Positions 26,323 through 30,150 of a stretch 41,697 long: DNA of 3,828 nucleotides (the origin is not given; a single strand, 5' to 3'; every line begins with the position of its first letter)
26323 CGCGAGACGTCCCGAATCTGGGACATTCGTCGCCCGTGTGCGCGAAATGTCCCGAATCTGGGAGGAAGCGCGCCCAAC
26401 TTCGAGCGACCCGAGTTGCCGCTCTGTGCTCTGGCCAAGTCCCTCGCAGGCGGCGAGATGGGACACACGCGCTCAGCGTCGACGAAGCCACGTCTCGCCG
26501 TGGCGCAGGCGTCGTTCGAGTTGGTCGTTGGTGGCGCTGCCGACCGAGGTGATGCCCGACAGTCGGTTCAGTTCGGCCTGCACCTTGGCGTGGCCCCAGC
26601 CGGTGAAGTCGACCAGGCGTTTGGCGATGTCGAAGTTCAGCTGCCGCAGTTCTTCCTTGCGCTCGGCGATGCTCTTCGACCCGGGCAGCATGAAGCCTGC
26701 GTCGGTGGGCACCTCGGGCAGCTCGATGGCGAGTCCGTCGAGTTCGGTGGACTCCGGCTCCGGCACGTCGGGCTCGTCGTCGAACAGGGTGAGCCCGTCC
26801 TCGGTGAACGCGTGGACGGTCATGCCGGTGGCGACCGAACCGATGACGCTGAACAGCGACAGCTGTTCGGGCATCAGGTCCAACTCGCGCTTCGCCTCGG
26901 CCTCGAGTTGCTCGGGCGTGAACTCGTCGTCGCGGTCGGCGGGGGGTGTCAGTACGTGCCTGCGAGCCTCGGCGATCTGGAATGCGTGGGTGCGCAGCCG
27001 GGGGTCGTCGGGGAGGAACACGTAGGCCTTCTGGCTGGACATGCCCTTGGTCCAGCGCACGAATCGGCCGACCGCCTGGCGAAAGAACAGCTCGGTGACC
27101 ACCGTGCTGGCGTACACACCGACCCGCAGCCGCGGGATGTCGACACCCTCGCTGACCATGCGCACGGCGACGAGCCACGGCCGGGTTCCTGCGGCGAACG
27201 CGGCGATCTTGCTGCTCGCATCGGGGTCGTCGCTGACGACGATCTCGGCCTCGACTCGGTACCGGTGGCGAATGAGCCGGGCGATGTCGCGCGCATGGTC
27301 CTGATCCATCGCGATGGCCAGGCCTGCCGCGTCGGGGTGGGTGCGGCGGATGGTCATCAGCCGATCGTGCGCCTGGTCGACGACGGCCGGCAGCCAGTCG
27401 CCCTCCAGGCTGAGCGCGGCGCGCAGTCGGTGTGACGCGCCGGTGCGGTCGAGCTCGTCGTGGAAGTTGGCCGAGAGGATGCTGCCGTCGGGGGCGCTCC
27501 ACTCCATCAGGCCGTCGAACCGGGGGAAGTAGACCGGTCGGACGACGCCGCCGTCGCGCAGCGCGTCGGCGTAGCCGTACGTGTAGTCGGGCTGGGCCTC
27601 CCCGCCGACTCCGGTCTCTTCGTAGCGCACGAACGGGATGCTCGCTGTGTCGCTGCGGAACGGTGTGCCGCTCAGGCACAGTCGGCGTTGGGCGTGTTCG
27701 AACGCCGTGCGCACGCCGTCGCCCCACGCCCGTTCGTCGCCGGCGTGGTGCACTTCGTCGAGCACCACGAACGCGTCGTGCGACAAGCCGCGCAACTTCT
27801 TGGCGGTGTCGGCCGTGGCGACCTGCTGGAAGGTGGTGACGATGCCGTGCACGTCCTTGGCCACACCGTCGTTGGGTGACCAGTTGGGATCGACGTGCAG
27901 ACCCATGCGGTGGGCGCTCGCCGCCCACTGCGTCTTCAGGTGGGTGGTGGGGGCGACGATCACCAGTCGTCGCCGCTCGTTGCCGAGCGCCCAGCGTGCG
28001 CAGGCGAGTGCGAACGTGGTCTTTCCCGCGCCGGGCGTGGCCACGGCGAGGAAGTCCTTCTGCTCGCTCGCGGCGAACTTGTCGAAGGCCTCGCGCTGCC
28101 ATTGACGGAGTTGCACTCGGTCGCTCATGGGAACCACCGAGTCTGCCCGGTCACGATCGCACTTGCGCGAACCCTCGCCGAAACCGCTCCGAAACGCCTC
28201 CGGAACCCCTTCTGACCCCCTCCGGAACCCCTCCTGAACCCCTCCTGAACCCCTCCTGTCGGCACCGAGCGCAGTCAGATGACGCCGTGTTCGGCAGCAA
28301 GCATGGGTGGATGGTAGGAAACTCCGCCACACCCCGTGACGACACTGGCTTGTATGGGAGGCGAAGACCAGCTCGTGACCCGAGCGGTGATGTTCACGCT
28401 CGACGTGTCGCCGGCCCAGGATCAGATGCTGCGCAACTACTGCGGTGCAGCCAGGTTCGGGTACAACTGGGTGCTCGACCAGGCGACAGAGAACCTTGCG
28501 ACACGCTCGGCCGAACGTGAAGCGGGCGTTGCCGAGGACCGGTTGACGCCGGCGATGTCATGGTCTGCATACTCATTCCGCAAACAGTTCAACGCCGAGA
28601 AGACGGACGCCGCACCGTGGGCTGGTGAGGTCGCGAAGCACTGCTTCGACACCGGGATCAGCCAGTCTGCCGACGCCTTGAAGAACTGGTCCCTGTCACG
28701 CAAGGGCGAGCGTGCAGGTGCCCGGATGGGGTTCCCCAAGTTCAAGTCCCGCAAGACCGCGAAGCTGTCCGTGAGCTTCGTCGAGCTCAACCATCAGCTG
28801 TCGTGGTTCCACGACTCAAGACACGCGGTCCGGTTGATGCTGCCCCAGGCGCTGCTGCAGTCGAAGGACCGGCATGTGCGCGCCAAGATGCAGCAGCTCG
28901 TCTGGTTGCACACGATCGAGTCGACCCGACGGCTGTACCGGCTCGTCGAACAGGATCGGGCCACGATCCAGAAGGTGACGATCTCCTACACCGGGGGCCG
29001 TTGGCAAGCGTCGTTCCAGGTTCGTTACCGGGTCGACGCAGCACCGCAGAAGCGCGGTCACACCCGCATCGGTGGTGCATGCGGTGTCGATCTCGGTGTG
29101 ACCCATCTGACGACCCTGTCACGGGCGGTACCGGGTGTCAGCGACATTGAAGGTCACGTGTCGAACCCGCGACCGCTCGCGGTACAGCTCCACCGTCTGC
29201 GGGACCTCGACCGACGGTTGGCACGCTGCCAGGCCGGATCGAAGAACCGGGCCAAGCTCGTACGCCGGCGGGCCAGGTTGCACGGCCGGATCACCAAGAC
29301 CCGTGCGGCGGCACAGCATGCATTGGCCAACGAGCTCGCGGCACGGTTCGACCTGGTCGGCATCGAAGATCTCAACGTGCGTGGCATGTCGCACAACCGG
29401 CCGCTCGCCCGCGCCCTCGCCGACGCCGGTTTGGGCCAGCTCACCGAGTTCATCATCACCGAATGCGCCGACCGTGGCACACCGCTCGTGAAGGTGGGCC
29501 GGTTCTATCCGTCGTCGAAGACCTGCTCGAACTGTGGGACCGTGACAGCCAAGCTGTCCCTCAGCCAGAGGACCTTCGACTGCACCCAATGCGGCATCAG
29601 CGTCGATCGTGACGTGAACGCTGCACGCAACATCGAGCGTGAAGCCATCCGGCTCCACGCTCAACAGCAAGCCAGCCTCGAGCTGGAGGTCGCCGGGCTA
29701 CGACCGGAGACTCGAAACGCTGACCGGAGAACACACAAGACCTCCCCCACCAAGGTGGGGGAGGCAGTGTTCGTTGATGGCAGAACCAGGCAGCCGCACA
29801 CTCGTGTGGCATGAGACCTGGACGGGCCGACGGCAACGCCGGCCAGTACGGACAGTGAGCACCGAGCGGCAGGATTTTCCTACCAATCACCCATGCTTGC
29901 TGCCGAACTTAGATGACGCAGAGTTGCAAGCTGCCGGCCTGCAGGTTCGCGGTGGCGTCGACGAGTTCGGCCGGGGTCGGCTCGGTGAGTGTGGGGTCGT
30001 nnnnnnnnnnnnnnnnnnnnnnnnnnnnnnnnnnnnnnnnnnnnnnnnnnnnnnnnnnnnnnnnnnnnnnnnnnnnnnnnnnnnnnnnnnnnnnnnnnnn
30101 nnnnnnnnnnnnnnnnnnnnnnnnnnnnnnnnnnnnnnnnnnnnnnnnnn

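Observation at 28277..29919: tnpB-only element with 33-bp TIRs and a 9-bp target-site-like duplication, inserted precisely at a stop codon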

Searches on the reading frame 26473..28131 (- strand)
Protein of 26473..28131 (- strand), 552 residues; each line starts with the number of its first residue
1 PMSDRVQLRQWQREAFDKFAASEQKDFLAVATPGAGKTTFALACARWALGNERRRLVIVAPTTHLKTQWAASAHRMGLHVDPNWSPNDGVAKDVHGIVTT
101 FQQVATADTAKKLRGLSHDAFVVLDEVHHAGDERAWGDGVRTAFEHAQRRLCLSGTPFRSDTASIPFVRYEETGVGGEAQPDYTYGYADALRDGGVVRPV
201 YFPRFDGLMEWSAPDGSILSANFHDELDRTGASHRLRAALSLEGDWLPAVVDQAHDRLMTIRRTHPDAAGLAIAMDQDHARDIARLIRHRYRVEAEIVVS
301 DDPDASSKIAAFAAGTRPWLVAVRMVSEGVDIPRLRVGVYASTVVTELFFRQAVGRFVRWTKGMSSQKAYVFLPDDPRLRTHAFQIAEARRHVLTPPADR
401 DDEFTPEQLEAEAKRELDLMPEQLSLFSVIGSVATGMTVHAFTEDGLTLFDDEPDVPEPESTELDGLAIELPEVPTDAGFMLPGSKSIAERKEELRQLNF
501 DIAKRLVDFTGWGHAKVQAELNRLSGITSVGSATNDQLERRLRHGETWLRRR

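Call 4: search_protein_families(library=pfam, proteins=[window:26473-28131:-])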
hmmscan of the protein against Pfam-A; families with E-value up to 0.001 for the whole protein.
window:26473-28131:- (552 aa): 5 families
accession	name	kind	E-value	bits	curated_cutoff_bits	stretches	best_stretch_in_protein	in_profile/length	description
PF04851.21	ResIII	-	7.3e-16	58.9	22.5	1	6-159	2-164/164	Type III restriction enzyme, res subunit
PF00270.35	DEAD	-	9.6e-13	48.6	26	1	11-158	3-161/167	DEAD/DEAH box helicase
PF18766.7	SWI2_SNF2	-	5.3e-06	26.7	26.7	1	31-205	25-194/221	SWI2/SNF2 ATPase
PF13604.12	AAA_30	-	1.1e-05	25.7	27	1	8-133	2-103/191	AAA domain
PF13245.12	AAA_19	-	0.00051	20.7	25.1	1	12-128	1-100/134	AAA domain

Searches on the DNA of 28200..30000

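Call 41: search_rna_families(source=window, start=28200, end=30000, threshold=evalue, max_evalue=1)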
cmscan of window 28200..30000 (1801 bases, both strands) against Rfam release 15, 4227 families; matches with E-value up to 1: 1.
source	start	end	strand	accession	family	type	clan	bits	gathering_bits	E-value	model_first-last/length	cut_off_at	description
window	29776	29848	+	RF03015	Transposase-2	Gene; sRNA;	-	46.8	42.7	8.4e-08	1-69/69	no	Transposase-2 RNA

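Call 43: search_rna_families(source=window, start=29600, end=29960, threshold=evalue, max_evalue=1, show_alignments=1)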
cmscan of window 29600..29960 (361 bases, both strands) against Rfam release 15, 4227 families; matches with E-value up to 1: 1.
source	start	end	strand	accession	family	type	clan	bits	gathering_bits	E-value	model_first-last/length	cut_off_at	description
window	29776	29848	+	RF03015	Transposase-2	Gene; sRNA;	-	46.8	42.7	1.7e-08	1-69/69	no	Transposase-2 RNA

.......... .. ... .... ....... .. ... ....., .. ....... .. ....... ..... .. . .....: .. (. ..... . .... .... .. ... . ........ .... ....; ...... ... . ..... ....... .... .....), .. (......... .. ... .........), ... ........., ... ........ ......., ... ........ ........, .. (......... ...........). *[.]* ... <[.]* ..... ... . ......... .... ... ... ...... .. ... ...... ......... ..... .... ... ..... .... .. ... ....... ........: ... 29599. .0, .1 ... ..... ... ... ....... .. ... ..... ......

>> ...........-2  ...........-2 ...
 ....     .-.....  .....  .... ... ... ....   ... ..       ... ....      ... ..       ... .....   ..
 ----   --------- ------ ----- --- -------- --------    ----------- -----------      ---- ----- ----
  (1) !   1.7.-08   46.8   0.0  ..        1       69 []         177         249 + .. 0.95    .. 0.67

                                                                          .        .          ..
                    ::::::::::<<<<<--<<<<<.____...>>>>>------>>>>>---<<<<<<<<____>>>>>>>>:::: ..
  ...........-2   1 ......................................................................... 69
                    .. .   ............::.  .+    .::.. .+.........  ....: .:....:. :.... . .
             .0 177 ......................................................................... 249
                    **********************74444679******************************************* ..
